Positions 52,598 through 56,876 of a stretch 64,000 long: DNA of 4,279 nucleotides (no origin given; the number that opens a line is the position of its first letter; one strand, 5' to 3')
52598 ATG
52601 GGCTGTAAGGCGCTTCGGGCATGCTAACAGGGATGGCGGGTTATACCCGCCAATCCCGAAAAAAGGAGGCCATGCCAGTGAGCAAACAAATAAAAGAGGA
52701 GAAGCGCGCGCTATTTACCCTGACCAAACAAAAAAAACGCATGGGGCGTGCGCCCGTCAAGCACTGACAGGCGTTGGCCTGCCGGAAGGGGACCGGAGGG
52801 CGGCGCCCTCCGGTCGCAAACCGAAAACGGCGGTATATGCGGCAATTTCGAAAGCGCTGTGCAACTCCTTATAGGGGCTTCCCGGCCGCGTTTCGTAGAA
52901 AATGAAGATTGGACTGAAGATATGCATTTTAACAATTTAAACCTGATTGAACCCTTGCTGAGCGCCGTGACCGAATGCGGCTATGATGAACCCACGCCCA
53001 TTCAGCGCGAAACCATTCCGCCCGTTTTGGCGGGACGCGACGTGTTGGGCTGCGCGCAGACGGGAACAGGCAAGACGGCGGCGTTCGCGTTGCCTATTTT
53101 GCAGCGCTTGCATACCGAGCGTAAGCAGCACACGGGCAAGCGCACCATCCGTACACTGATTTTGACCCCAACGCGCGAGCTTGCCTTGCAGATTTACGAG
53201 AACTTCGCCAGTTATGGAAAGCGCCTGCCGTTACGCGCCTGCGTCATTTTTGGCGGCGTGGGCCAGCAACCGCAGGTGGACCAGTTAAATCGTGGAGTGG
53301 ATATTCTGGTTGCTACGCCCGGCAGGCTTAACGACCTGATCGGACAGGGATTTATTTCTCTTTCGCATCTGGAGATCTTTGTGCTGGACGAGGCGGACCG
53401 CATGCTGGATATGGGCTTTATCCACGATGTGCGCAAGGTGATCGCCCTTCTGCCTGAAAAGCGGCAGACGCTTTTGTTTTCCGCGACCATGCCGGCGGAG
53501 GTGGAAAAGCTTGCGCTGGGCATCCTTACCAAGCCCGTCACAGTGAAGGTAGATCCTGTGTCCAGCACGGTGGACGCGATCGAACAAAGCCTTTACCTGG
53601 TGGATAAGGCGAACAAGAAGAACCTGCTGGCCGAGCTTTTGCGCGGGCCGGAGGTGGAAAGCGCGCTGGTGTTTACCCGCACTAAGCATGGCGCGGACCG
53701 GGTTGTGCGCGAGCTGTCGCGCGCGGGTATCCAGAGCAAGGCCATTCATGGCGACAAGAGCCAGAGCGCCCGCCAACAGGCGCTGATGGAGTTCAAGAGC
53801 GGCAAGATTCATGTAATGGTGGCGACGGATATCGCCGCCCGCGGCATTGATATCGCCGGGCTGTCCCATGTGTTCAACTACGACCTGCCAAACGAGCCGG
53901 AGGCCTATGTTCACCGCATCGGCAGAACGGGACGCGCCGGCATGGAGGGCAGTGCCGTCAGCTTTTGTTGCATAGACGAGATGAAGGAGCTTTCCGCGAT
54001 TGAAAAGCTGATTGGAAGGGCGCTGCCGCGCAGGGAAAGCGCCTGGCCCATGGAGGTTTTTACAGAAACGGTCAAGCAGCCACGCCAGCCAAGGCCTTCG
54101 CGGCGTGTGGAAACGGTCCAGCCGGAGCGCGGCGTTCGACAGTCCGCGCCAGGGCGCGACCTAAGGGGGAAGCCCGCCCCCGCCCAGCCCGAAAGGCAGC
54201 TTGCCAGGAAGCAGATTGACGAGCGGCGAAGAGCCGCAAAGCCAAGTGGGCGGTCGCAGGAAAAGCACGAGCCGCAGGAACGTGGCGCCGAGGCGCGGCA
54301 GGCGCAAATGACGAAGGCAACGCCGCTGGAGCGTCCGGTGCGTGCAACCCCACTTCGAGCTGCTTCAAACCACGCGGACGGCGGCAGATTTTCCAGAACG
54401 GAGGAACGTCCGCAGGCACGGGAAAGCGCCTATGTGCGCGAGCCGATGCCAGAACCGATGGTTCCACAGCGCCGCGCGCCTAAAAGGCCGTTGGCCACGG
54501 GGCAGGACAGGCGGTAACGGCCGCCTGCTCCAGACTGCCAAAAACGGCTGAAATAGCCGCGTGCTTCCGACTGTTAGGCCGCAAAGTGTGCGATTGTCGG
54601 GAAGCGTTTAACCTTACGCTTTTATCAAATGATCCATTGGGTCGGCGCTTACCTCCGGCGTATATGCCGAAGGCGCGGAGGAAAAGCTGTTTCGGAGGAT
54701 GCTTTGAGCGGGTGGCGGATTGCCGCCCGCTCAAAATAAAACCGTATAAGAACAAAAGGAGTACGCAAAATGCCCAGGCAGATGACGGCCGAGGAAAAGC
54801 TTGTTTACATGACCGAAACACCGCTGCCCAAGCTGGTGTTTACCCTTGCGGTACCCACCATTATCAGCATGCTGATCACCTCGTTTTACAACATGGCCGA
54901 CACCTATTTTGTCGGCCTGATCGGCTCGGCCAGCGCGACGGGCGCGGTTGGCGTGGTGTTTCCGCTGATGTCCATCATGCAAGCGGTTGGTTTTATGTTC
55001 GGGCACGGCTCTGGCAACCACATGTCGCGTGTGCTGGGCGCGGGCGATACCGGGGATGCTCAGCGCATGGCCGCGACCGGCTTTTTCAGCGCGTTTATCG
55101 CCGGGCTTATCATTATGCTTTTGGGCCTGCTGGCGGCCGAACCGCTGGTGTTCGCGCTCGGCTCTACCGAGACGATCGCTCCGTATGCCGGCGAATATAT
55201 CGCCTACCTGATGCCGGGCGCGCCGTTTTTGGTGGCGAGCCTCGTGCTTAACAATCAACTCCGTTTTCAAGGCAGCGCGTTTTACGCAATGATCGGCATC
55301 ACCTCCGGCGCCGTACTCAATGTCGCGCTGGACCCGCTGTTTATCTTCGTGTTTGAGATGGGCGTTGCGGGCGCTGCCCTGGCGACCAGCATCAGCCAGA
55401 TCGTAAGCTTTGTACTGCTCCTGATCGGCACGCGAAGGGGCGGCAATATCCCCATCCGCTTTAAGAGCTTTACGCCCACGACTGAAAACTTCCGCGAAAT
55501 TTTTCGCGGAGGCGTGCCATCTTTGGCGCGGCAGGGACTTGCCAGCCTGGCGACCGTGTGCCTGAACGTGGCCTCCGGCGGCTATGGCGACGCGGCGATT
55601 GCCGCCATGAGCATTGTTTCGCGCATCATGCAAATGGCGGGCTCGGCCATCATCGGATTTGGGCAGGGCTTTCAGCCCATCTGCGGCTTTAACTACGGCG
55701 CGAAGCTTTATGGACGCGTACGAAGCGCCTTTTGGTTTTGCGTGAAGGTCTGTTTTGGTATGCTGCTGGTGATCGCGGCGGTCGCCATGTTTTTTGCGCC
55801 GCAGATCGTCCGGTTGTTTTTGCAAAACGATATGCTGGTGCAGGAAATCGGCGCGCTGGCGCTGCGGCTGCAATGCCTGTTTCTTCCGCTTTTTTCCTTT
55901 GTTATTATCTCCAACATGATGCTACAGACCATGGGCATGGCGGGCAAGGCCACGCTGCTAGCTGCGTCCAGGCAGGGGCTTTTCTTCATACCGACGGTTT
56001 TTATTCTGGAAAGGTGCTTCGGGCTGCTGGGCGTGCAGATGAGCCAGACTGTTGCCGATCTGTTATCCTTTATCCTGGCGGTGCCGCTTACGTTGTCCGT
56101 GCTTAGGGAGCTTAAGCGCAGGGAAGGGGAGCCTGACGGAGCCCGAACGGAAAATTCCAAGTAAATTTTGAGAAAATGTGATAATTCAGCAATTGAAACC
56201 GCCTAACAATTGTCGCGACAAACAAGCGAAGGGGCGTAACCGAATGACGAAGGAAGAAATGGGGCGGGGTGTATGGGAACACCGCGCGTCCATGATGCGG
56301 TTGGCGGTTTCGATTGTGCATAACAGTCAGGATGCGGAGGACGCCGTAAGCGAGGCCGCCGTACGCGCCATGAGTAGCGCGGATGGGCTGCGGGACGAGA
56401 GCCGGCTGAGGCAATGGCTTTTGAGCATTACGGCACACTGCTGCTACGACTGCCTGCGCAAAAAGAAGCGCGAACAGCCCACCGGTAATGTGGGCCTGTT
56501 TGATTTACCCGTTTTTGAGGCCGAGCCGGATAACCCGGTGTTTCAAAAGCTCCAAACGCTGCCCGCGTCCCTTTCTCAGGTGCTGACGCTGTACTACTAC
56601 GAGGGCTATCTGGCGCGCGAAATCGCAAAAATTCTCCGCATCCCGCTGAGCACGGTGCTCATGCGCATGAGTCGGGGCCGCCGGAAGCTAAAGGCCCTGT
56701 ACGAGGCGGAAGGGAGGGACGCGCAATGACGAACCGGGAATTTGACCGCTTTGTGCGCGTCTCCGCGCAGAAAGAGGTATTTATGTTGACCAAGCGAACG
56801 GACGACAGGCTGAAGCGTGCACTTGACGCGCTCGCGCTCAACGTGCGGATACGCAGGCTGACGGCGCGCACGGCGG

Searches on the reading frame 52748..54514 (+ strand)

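Call 58: search_protein_families(library=pfam, proteins=[window:52748-54514:+], max_evalue=0.001)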
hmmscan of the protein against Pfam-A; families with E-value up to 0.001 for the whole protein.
window:52748-54514:+ (589 aa): 3 families
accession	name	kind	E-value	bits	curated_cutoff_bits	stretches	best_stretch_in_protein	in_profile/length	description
PF00270.35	DEAD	-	4.1e-53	180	26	1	83-254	1-166/167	DEAD/DEAH box helicase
PF00271.37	Helicase_C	-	1.8e-31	109.1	23.5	1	290-398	2-110/110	Helicase conserved C-terminal domain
PF04851.21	ResIII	-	7e-08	33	22.5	1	103-248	30-162/164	Type III restriction enzyme, res subunit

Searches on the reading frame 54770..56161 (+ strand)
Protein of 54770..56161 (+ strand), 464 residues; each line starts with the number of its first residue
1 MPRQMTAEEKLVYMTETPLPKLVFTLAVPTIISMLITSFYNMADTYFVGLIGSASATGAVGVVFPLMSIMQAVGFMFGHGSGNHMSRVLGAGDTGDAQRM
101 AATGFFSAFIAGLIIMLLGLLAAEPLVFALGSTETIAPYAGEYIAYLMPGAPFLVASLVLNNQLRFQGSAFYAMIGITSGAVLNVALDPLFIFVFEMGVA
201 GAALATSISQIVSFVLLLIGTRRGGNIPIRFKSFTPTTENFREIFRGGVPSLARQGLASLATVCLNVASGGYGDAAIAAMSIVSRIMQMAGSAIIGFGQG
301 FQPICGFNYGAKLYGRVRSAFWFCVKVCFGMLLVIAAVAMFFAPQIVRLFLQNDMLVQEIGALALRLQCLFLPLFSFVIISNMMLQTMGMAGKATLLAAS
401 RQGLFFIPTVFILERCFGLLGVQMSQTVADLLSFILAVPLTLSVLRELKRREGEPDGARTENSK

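Call 58: search_protein_families(library=pfam, proteins=[window:54770-56161:+], max_evalue=0.001)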
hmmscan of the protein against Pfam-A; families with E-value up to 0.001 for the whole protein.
window:54770-56161:+ (464 aa): 1 family
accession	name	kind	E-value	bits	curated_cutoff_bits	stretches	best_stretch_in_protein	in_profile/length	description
PF01554.23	MatE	-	1.7e-39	135.5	24.9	2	29-190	1-161/161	MatE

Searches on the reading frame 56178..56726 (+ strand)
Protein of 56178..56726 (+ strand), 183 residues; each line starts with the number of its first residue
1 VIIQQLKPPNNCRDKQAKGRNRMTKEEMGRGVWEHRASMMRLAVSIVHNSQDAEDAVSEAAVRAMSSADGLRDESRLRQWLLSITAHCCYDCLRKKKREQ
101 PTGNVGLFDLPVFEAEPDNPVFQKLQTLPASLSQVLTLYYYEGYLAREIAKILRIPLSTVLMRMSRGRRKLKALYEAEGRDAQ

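Call 58: search_protein_families(library=pfam, proteins=[window:56178-56726:+], max_evalue=0.001)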
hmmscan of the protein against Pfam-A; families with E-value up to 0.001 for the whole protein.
window:56178-56726:+ (183 aa): 3 families
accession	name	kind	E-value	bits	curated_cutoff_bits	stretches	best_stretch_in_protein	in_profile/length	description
PF04542.20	Sigma70_r2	-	2.5e-11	43.6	24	1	35-98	5-70/71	Sigma-70 region 2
PF08281.18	Sigma70_r4_2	-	2.7e-10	40.1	25.7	1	124-171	7-54/54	Sigma-70, region 4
PF04545.22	Sigma70_r4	-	1.1e-09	38.1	24.1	1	125-172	2-49/50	Sigma-70, region 4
